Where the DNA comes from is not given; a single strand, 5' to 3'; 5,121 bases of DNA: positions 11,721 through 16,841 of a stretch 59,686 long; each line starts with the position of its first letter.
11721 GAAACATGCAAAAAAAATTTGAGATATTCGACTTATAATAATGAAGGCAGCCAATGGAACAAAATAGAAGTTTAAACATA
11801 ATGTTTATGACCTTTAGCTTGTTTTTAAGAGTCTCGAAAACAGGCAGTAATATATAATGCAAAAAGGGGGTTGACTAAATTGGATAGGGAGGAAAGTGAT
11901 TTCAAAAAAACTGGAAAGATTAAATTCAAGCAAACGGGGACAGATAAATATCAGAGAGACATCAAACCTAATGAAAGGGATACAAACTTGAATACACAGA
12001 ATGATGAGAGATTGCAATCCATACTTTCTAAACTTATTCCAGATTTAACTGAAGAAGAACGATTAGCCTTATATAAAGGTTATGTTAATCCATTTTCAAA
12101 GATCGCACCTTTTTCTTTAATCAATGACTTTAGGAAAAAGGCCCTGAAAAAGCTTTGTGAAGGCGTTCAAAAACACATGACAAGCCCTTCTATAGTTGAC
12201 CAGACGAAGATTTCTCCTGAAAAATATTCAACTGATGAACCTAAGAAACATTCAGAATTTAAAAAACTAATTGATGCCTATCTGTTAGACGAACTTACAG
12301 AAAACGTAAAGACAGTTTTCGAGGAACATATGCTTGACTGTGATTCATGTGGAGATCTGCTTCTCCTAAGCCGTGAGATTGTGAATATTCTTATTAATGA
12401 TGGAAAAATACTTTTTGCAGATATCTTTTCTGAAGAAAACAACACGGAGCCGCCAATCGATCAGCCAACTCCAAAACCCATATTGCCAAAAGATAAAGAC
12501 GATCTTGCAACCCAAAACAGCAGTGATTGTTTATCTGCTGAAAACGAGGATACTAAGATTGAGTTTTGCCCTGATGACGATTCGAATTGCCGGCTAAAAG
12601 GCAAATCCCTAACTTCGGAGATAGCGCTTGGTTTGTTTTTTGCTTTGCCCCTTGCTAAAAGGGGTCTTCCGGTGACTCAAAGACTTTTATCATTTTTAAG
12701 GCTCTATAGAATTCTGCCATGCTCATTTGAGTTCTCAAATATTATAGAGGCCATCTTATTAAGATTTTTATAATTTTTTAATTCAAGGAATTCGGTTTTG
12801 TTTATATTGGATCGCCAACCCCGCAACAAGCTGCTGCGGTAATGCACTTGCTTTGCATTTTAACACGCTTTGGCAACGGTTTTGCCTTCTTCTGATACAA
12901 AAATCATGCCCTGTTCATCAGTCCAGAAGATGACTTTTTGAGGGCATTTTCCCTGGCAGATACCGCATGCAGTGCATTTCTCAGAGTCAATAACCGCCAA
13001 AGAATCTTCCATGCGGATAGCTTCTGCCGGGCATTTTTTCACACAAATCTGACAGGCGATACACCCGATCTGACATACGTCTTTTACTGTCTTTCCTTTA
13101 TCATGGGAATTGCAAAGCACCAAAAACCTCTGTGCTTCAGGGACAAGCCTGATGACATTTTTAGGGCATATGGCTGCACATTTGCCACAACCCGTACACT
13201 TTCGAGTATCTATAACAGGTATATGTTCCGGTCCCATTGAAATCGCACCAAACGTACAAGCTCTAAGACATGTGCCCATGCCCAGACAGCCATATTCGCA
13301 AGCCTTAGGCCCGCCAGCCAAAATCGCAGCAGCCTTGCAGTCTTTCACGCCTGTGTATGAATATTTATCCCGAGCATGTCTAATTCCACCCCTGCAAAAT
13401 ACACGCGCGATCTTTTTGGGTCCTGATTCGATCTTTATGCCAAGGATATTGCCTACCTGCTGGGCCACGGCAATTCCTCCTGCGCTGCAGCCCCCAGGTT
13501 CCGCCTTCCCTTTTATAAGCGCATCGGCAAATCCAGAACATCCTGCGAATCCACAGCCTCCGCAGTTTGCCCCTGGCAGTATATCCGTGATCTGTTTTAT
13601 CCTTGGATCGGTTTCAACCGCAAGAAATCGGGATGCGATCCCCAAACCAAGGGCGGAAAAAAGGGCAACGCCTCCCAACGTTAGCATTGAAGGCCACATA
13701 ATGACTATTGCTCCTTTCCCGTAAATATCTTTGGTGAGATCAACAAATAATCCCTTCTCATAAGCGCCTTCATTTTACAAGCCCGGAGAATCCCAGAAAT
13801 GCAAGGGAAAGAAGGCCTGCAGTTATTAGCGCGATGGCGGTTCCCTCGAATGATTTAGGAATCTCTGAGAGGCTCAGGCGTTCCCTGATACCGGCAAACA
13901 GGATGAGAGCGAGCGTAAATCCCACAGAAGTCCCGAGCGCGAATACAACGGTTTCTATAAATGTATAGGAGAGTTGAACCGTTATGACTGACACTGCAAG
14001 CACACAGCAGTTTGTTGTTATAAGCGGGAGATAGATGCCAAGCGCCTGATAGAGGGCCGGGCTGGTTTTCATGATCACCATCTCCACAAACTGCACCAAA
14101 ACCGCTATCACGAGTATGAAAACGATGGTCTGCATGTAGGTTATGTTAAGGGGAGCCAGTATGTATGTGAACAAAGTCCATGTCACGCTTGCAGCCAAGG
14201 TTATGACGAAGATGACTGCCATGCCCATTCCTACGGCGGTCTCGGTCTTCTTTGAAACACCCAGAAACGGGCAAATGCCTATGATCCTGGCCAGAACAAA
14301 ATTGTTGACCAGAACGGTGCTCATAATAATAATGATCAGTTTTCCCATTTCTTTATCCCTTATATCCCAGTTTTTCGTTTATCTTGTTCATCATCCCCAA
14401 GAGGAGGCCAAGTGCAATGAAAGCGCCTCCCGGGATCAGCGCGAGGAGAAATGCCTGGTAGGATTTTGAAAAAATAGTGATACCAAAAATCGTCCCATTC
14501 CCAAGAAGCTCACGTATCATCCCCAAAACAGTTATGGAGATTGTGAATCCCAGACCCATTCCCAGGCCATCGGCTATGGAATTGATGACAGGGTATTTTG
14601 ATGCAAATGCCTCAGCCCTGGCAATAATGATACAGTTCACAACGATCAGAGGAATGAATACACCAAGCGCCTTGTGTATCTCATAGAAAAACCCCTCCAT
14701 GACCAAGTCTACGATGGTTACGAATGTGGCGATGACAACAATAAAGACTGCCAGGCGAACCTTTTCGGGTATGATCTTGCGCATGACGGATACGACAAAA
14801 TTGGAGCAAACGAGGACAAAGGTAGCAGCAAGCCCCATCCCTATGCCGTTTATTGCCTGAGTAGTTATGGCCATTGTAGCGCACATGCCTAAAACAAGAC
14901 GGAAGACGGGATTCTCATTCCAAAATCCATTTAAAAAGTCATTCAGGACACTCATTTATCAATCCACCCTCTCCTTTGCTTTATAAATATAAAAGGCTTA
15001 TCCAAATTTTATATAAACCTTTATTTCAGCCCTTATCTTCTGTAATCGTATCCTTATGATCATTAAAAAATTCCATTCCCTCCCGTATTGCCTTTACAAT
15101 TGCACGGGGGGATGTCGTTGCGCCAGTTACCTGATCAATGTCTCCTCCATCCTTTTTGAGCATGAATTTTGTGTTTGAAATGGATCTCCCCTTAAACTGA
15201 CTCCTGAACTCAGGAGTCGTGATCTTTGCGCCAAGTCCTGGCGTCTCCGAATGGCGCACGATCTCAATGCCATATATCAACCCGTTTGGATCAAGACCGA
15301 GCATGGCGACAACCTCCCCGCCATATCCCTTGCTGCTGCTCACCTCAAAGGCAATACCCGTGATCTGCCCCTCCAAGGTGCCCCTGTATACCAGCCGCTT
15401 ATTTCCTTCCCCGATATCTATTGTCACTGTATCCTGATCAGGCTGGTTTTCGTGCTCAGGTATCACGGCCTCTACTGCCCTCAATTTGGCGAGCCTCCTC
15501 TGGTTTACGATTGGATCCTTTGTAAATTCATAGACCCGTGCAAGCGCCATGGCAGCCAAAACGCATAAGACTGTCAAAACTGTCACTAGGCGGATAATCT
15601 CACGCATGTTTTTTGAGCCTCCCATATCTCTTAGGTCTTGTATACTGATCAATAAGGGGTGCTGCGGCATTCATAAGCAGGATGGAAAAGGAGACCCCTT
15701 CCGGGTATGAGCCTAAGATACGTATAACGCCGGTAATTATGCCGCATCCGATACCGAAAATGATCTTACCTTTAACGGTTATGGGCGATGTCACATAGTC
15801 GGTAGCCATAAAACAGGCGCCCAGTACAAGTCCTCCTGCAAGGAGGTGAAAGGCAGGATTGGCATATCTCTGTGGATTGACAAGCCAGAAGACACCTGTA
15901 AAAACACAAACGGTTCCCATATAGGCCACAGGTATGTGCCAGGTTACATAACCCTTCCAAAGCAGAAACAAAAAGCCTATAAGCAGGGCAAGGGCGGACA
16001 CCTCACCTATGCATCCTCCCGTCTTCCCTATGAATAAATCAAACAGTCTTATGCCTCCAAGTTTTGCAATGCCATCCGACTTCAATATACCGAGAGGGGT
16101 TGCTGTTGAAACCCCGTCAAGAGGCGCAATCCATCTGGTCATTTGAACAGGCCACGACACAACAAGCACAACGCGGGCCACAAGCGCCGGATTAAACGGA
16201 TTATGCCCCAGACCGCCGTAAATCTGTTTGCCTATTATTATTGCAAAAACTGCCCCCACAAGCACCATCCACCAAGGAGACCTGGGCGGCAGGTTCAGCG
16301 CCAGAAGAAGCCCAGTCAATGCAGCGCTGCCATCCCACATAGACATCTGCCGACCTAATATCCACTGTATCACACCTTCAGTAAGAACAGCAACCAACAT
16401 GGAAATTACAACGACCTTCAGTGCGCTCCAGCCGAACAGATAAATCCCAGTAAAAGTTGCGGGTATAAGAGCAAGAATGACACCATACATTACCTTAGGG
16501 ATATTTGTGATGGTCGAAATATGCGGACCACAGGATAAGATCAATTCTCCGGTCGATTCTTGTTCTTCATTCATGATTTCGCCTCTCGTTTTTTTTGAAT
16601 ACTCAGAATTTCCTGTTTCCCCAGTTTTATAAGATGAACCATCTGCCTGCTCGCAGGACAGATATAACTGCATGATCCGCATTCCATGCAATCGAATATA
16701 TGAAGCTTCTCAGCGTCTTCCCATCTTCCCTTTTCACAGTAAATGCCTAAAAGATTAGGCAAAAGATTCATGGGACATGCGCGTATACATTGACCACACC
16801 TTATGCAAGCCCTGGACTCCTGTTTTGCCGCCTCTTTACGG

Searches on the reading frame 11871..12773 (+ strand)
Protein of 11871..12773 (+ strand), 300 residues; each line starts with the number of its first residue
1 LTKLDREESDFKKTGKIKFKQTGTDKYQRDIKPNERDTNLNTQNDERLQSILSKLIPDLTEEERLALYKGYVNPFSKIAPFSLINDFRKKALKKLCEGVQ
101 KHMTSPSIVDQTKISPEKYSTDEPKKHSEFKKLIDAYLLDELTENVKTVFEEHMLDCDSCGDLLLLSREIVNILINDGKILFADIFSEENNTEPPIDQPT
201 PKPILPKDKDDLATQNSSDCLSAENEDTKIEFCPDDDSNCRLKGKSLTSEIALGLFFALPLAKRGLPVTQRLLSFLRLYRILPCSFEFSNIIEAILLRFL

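Call 28: search_protein_families(library=pfam, proteins=[window:11871-12773:+], max_evalue=0.001)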
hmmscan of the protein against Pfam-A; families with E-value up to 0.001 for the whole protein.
window:11871-12773:+ (300 aa): 1 family
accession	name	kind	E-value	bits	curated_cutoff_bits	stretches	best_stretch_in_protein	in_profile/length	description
PF13490.11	zf-HC2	-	7e-06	26.5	22.2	1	129-160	3-34/35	Putative zinc-finger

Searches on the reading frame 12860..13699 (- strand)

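Call 7: search_protein_families(library=pfam, proteins=[window:12860-13699:-], max_evalue=0.001)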
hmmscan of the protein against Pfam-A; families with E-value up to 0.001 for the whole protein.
window:12860-13699:- (279 aa): 10 families
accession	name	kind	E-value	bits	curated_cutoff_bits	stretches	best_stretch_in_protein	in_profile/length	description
PF00037.32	Fer4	-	7.1e-15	54.6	21.1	2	161-184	1-24/24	4Fe-4S binding domain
PF12838.12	Fer4_7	-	9.5e-15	55.3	27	2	138-182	2-52/52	4Fe-4S dicluster domain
PF13187.11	Fer4_9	-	1.1e-12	48.2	27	2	213-257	2-52/52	4Fe-4S dicluster domain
PF04060.18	FeS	-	7.8e-12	45.2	23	1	41-71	1-31/33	Putative Fe-S cluster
PF14697.11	Fer4_21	-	1.6e-11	44.6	35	2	137-184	7-58/59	4Fe-4S dicluster domain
PF13237.11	Fer4_10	-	1.1e-10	41.7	25.5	2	212-253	8-53/53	4Fe-4S dicluster domain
PF12837.12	Fer4_6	-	6.1e-08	32.7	25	1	160-183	1-24/24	4Fe-4S binding domain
PF12797.12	Fer4_2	-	7.2e-08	32.3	24.5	2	160-179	2-21/22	4Fe-4S binding domain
PF25160.1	LdpA_Fe-S-bd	-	3.6e-07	30.3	27.6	1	163-185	23-45/49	LdpA Fe-S cluster-binding domain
PF13484.11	Fer4_16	-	1.8e-06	29.1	30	0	167-188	1-23/66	4Fe-4S double cluster binding domain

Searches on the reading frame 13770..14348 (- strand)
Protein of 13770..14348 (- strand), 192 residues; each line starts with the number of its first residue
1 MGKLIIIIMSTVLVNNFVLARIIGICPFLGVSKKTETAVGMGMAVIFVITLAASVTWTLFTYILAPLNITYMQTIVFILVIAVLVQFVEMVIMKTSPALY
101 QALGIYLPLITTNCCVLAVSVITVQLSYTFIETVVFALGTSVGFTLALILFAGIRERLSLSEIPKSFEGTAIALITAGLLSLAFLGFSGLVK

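Call 7: search_protein_families(library=pfam, proteins=[window:13770-14348:-], max_evalue=0.001)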
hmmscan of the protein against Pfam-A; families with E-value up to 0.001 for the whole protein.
window:13770-14348:- (192 aa): 1 family
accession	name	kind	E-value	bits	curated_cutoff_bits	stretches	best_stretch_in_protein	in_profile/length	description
PF02508.19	Rnf-Nqr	-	6.9e-56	189.4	23.8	1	6-190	3-173/174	Rnf-Nqr subunit, membrane protein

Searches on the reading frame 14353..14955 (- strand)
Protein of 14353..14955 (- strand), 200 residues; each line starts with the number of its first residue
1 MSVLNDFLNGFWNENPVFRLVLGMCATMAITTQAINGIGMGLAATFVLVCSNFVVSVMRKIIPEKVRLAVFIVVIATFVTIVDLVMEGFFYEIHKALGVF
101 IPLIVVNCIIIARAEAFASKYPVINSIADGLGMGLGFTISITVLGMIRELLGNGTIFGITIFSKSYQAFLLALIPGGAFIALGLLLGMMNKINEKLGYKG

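Call 7: search_protein_families(library=pfam, proteins=[window:14353-14955:-], max_evalue=0.001)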
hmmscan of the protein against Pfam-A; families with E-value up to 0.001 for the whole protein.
window:14353-14955:- (200 aa): 1 family
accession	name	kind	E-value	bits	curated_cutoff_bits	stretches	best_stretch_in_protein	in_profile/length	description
PF02508.19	Rnf-Nqr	-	2.1e-64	217.2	23.8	1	5-185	3-173/174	Rnf-Nqr subunit, membrane protein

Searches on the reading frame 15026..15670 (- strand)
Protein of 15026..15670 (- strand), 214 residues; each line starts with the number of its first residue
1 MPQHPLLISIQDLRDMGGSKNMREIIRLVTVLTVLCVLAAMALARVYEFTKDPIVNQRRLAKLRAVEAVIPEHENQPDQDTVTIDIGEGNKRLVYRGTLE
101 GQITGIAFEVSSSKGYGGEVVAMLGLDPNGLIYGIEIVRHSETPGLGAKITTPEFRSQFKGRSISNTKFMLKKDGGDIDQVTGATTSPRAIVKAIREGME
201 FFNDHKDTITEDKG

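Call 7: search_protein_families(library=pfam, proteins=[window:15026-15670:-], max_evalue=0.001)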
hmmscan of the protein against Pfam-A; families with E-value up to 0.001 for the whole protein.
window:15026-15670:- (214 aa): 1 family
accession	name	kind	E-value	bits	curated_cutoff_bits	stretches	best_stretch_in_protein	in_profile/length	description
PF04205.19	FMN_bind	-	8.7e-18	65.2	22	1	115-199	1-76/77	FMN-binding domain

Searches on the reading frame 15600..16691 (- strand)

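Call 7: search_protein_families(library=pfam, proteins=[window:15600-16691:-], max_evalue=0.001)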
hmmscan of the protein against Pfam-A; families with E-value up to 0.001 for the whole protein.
window:15600-16691:- (363 aa): 1 family
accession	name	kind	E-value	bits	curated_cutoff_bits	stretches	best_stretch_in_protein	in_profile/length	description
PF03116.20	NQR2_RnfD_RnfE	-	3e-120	401.5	27.7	1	53-357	3-296/296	NQR2, RnfD, RnfE family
